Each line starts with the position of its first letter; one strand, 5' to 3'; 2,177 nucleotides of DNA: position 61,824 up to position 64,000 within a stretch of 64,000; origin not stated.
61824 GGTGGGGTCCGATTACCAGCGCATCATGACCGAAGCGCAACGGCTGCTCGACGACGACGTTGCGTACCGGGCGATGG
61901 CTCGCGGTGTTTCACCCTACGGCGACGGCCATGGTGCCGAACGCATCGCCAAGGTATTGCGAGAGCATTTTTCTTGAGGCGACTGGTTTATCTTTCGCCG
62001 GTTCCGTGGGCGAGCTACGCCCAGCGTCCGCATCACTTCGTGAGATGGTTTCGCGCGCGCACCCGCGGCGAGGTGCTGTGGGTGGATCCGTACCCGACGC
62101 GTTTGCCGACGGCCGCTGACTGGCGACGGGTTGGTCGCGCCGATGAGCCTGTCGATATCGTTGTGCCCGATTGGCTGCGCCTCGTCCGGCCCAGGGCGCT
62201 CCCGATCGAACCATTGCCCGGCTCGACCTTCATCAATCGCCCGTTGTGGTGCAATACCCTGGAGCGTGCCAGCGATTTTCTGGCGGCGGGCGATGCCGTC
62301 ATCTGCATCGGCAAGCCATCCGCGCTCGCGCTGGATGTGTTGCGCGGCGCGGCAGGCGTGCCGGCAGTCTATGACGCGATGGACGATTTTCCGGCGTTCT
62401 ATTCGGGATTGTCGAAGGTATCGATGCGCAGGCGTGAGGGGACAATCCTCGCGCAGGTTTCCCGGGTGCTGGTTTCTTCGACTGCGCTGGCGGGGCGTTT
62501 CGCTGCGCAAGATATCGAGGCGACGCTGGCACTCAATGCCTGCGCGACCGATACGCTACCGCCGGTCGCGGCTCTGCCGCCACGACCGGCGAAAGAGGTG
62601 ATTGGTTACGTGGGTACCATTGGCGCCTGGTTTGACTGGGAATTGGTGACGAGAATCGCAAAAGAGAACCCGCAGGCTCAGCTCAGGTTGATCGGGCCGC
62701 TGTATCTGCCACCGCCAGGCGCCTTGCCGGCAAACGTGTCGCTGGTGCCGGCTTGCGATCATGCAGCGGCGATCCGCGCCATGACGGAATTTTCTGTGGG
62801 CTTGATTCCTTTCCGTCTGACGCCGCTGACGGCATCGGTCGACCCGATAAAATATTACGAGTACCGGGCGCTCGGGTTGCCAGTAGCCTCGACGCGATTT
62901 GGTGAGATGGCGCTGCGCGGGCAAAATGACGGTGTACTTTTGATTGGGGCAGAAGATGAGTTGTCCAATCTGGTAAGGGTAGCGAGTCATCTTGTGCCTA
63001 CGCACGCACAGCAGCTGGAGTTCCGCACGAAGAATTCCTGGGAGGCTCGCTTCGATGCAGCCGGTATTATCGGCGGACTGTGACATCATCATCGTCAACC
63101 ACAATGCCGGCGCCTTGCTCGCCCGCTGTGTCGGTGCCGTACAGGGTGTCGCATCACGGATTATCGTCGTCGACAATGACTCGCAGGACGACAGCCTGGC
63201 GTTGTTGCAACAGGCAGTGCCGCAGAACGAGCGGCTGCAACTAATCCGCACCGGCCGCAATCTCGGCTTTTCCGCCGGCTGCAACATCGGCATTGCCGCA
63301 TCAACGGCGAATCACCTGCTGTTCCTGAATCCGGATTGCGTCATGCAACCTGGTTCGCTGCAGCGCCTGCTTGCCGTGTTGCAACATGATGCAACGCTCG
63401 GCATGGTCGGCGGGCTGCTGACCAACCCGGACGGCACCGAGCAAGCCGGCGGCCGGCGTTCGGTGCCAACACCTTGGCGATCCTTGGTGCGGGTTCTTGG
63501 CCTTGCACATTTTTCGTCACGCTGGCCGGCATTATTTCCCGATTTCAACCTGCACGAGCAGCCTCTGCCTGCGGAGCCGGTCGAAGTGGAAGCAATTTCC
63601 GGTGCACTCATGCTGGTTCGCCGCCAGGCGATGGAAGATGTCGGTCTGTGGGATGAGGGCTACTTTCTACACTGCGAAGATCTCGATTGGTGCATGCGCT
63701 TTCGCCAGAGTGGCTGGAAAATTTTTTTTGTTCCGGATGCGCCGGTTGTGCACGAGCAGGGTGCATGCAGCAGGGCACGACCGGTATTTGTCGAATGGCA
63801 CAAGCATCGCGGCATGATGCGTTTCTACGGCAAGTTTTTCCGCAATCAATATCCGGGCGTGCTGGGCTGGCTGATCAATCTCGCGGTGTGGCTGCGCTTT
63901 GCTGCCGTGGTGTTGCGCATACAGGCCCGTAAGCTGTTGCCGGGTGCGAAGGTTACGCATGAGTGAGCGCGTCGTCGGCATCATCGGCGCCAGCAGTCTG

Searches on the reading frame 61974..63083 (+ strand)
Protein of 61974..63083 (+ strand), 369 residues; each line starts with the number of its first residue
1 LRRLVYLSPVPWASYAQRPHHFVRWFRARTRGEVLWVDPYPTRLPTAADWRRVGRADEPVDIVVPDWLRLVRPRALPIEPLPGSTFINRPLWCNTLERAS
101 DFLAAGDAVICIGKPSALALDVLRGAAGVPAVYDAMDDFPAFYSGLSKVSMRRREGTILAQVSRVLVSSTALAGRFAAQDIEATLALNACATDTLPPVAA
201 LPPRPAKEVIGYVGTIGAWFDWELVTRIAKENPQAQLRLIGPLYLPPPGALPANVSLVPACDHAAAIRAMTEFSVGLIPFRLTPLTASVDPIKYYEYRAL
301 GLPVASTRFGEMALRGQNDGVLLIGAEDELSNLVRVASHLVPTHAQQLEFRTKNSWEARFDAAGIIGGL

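Call 8: search_protein_families(library=pfam, proteins=[window:61974-63083:+], max_evalue=0.001)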
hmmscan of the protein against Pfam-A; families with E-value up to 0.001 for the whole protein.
window:61974-63083:+ (369 aa): 0 families

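Call 78: search_protein_families(library=ncbifam, proteins=[window:61974-63083:+], max_evalue=0.00001)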
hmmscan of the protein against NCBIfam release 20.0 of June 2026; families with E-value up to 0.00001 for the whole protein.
window:61974-63083:+ (369 aa): 1 family
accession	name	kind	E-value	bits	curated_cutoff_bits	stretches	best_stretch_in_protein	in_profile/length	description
NF047676.1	TeichurnBiosyTuaH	equivalog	8.3e-10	38.1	550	1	203-350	210-361/384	teichuronic acid biosynthesis protein TuaH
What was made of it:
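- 61974..63083 (+): stand-alone GT-B paralog of the GT4 module (here called U369), a candidate adaptor glycosyltransferase. Its C-terminal half is TuaH-like, E 8e-10 (call 78).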

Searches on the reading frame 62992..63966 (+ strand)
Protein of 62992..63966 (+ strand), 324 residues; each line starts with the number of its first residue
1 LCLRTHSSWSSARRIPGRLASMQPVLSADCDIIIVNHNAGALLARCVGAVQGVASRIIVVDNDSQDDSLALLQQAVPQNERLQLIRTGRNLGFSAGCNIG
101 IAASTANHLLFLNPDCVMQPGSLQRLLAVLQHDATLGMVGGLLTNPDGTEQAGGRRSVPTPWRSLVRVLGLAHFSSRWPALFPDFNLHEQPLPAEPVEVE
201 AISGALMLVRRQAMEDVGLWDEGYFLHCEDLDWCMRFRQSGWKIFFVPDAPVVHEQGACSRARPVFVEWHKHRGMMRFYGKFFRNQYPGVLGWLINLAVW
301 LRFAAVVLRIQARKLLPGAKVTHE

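Call 64: search_protein_families(library=pfam, proteins=[window:62992-63966:+], max_evalue=0.001)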
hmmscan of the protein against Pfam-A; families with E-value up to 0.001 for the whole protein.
window:62992-63966:+ (324 aa): 5 families
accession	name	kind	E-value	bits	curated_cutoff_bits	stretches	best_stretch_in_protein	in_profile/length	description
PF00535.33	Glycos_transf_2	-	1.7e-21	77.3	23.3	1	32-157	2-130/168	Glycosyl transferase family 2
PF13641.12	Glyco_tranf_2_3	-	2.9e-19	70.5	27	1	30-257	3-214/230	Glycosyltransferase like family 2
PF13712.12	Glyco_tranf_2_5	-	1.5e-09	38.3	27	1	73-255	21-190/210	Glycosyltransferase like family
PF13632.12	Glyco_trans_2_3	-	1.7e-07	31.7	27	1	201-257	71-125/198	Glycosyl transferase family group 2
PF10111.15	Glyco_tranf_2_2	-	1.2e-05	25.4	27.3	0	55-132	30-108/276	Glycosyltransferase like family 2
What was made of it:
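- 62992..63966 (+): further GT2 glycosyltransferase; the cluster appears to continue past the window end. Pfam Glycos_transf_2 E 1.7e-21 (call 64).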

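Call 78: search_protein_families(library=ncbifam, proteins=[window:62992-63966:+], max_evalue=0.00001)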
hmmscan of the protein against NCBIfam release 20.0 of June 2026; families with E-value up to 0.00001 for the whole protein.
window:62992-63966:+ (324 aa): 9 families
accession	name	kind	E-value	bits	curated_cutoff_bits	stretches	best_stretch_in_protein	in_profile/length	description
TIGR03965.1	mycofact_glyco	equivalog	3.4e-21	75.7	280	2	27-146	73-194/467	mycofactocin biosynthesis glycosyltransferase MftF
TIGR01556.1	rhamnosyltran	subfamily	4.7e-18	65.3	200.55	2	203-286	151-232/281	rhamnosyltransferase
TIGR03937.1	PgaC_IcaA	equivalog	1.9e-15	56.7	422.3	1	54-141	74-161/407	poly-beta-1,6-N-acetyl-D-glucosamine synthase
NF041875.1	EPS_EpsD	equivalog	1.6e-14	54.1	370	1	31-148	2-122/325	exopolysaccharide biosynthesis glycosyltransferase EpsD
NF050819.1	PolSacchBiosHfsG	equivalog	9.5e-09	34.8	500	1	51-142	35-129/302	polysaccharide biosynthesis protein HfsG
NF007482.0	PRK10073.1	equivalog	5.9e-08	32.1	423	1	31-133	9-113/334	glycosyltransferase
TIGR04283.1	glyco_like_mftF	equivalog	1.7e-07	31.1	182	1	32-133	3-101/221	TIGR04283 family arsenosugar biosynthesis glycosyltransferase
NF038299.1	EPS_HpsN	equivalog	2.3e-07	30.1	425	0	196-256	159-225/317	hormogonium polysaccharide biosynthesis glycosyltransferase HpsN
NF047683.1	TeichurnBiosyTuaG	equivalog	2.7e-06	27.2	400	1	32-133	10-114/252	teichuronic acid biosynthesis protein TuaG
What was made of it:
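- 62992..63966 (+): It weakly resembles the rhamnosyltransferase subfamily TIGR01556 (call 78).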
